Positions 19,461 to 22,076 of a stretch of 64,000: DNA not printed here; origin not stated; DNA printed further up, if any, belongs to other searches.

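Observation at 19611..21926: TPR-AAA+-HTH regulator of the sigma54-activator family that has lost both GAFTGA and the Walker A lysine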

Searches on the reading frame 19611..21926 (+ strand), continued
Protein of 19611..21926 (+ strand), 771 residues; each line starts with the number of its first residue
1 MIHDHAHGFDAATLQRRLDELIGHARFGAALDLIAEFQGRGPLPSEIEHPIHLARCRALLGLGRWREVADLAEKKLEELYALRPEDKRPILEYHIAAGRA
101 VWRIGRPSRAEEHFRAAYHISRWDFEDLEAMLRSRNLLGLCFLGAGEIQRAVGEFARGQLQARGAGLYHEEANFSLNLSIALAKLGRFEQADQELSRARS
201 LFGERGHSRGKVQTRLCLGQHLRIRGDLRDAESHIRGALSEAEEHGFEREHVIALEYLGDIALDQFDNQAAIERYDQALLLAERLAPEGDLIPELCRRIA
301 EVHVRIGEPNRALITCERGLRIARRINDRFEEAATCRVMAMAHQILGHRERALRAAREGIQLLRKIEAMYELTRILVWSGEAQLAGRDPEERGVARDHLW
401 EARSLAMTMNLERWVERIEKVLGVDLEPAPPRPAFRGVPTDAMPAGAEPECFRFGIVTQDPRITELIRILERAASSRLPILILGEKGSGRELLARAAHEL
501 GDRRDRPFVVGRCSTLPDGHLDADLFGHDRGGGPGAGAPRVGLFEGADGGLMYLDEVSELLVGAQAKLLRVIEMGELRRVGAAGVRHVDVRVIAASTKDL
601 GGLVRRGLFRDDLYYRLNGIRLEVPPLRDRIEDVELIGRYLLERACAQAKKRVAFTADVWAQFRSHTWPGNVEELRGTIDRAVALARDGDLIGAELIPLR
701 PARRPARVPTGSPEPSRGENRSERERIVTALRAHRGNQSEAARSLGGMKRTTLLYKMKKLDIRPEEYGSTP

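Call 14: find_encoding_contigs(protein=P0046, flank=10000, max_places=2)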
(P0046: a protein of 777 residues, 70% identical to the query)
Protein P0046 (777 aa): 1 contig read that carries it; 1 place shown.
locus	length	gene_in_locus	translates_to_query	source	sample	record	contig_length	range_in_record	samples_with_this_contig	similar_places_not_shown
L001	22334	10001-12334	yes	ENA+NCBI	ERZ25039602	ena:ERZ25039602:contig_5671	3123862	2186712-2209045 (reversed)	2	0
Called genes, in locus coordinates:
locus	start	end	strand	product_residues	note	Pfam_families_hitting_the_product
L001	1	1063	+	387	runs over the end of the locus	PF12390:Se-cys_synth_N, PF03841:SelA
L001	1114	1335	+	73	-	PF03841:SelA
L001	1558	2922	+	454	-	PF05036:SPOR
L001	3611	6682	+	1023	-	PF06470:SMC_hinge, PF02463:SMC_N, PF13304:AAA_21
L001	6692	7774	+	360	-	PF02881:SRP54_N, PF13401:AAA_22 (faint), PF13191:AAA_16 (weak), PF13604:AAA_30 (faint), PF00448:SRP54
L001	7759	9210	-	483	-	PF00990:GGDEF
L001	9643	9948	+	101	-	-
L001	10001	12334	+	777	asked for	PF13424:TPR_12 (faint), PF00158:Sigma54_activat, PF14532:Sigma54_activ_2, PF25601:AAA_lid_14, PF02954:HTH_8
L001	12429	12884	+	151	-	PF17179:Fer4_22 (faint), PF13183:Fer4_8 (faint), PF13534:Fer4_17 (faint), PF14697:Fer4_21 (faint), PF13237:Fer4_10 (weak), PF12838:Fer4_7, PF13187:Fer4_9, PF00037:Fer4, +4 more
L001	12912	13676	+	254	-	PF02535:Zip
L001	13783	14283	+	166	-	PF01058:Oxidored_q6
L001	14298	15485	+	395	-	PF00346:Complex1_49kDa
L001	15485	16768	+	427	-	PF01512:Complex1_51K, PF10531:SLBB, PF22461:SLBB_2, PF10589:NADH_4Fe-4S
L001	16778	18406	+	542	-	PF13510:Fer2_4, PF10588:NADH-G_4Fe-4S_3, PF22117:Fer4_Nqo3, PF04879:Molybdop_Fe4S4 (weak), PF00384:Molybdopterin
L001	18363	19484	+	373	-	PF00962:A_deaminase, PF19326:AMP_deaminase (weak)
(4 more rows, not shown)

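Call 15: find_encoding_contigs(protein=P0006, flank=10000, max_places=2)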
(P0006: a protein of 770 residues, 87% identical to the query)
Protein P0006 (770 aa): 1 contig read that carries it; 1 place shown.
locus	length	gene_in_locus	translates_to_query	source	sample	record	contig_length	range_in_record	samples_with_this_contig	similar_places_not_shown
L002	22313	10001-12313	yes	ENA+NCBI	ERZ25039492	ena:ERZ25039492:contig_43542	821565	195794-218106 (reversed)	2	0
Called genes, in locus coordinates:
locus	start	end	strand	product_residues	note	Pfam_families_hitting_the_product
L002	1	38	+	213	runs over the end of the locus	PF00005:ABC_tran, PF13304:AAA_21 (weak)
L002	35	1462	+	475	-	PF03841:SelA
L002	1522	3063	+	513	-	PF05036:SPOR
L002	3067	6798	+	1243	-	PF02463:SMC_N, PF13175:AAA_15, PF13304:AAA_21 (weak), PF13476:AAA_23, PF06470:SMC_hinge, PF13304:AAA_21 (weak)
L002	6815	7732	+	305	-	PF02881:SRP54_N, PF06414:Zeta_toxin (faint), PF00448:SRP54, PF13401:AAA_22 (weak)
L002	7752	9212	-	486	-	PF00990:GGDEF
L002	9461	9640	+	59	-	-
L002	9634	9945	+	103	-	-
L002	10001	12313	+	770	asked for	PF13424:TPR_12 (faint), PF17874:TPR_MalT (faint), PF07719:TPR_2 (faint), PF00158:Sigma54_activat, PF14532:Sigma54_activ_2, PF25601:AAA_lid_14, PF02954:HTH_8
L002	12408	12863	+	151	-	PF13183:Fer4_8 (faint), PF13534:Fer4_17 (faint), PF14697:Fer4_21 (faint), PF13237:Fer4_10, PF12838:Fer4_7, PF13187:Fer4_9 (weak), PF13484:Fer4_16 (weak), PF00037:Fer4, +1 more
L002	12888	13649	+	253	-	PF02535:Zip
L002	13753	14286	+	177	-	PF01058:Oxidored_q6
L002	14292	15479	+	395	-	PF00346:Complex1_49kDa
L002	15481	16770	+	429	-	PF01512:Complex1_51K, PF22461:SLBB_2 (weak), PF10531:SLBB (weak), PF10589:NADH_4Fe-4S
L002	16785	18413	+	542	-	PF13510:Fer2_4, PF10588:NADH-G_4Fe-4S_3, PF22117:Fer4_Nqo3, PF04879:Molybdop_Fe4S4 (weak), PF00384:Molybdopterin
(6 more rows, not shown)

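Call 20: find_related_loci(query=A2, collection=genome_contigs, flank=6000)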
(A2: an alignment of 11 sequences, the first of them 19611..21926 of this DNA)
Query A2 (771 aa) in genome_contigs; peptide patterns used: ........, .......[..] (x = any residue, [..] = any of these).
180 stretches matched a pattern; 37 encode a relative of the query (tblastn E <= 1e-3); 37 distinct loci.
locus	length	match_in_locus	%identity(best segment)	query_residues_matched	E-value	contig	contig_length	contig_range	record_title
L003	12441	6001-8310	88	1-771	0e+0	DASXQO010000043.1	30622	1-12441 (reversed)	MAG TPA_asm: Candidatus Eisenbacteria bacterium isolate SMAG_U4615 k141_2468459, whole genome shotgun sequence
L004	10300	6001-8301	87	1-768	0e+0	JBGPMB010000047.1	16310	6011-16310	MAG: Candidatus Eisenbacteria bacterium isolate OBJ_0618_7090110_248 k141_10624273_length_16310_cov_20.7466, whole genom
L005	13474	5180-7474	86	1-768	0e+0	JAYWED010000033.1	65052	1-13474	MAG: Candidatus Eisenbacteria bacterium isolate GL97_DN_metabinner_3 GL97_DN_metabinner_3_32, whole genome shotgun seque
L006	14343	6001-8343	84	1-767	0e+0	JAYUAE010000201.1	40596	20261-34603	MAG: Candidatus Eisenbacteria bacterium isolate GFS_6454 GFS_6454_200, whole genome shotgun sequence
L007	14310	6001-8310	87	1-771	0e+0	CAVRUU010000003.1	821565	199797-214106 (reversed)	MAG: Candidatus Eisenbacteria bacterium isolate MFD02242.bin.2.88 genome assembly, contig: contig_43542, whole genome sh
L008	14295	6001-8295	84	1-770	0e+0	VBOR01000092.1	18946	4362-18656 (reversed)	MAG: Candidatus Eisenbacteria bacterium isolate WS_1 14_0929_05_30cm_scaffold_3441, whole genome shotgun sequence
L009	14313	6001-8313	90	1-771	0e+0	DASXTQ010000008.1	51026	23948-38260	MAG TPA_asm: Candidatus Eisenbacteria bacterium isolate SMAG_U4696 k141_432219, whole genome shotgun sequence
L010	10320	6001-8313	80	1-770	0e+0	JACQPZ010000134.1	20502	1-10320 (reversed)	MAG: Candidatus Latescibacterota bacterium isolate NC_groundwater_1320_Ag_S-0.2um_68_47 S_p2_S4_coassembly_k141_2263750,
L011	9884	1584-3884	87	1-768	0e+0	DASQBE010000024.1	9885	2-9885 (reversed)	MAG TPA_asm: Candidatus Binatia bacterium isolate SMAG_U11663 k141_1852448, whole genome shotgun sequence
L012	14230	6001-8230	91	1-770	0e+0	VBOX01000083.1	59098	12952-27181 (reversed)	MAG: Candidatus Eisenbacteria bacterium isolate WS_7 14_0927_05_40cm_scaffold_345, whole genome shotgun sequence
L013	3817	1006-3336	70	1-770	0e+0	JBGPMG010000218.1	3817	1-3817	MAG: Candidatus Eisenbacteria bacterium isolate OBJ_0618_7090110_243 k141_9274345_length_3817_cov_10.1711, whole genome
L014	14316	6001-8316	70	1-768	0e+0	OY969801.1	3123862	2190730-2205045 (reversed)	MAG: Candidatus Eisenbacteria bacterium isolate MFD10007.bin.c.4 genome assembly, chromosome: 1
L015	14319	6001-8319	68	1-771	0e+0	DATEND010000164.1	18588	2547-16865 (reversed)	MAG TPA_asm: Candidatus Eisenbacteria bacterium isolate SMAG_U8960 k141_2726465, whole genome shotgun sequence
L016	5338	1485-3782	69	1-770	0e+0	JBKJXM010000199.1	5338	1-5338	MAG: Candidatus Eisenbacteria bacterium isolate swi_bin.175 k127_3157049, whole genome shotgun sequence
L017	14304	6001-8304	69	1-769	0e+0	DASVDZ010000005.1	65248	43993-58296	MAG TPA_asm: Candidatus Eisenbacteria bacterium isolate SMAG_U2047 k141_196907, whole genome shotgun sequence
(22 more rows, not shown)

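Call 37: search_protein_representatives(protein=window:19611-21926:+)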
Query: 771 residues. Proteins with E-value up to 0.001 (for the whole library): 173000; up to 1e-10: 126521; up to 1e-30: 64734. The best 150 are listed.
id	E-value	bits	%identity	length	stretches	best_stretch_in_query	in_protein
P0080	0.0e+00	1125.4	69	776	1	1-769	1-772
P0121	4.5e-145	501.5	39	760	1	14-767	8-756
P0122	1.0e-119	417.6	39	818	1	4-764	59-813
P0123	2.7e-116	406.3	39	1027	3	464-682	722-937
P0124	6.1e-107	375.4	47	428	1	341-768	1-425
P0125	2.4e-98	346.9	38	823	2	451-699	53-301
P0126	1.4e-96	341.1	35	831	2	62-763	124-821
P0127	2.4e-96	340.3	36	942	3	462-690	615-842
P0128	8.6e-95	335.2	38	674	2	458-693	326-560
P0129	1.6e-94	334.3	41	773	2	455-697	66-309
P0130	1.1e-92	328.2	36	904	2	458-736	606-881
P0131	1.6e-92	327.7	39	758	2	461-690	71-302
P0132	9.3e-91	321.9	34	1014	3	448-761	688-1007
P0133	6.0e-90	319.2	40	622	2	455-703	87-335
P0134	8.2e-90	318.7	33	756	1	25-759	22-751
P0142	1.4e-85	304.7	32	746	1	56-761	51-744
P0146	4.8e-84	299.7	32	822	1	12-754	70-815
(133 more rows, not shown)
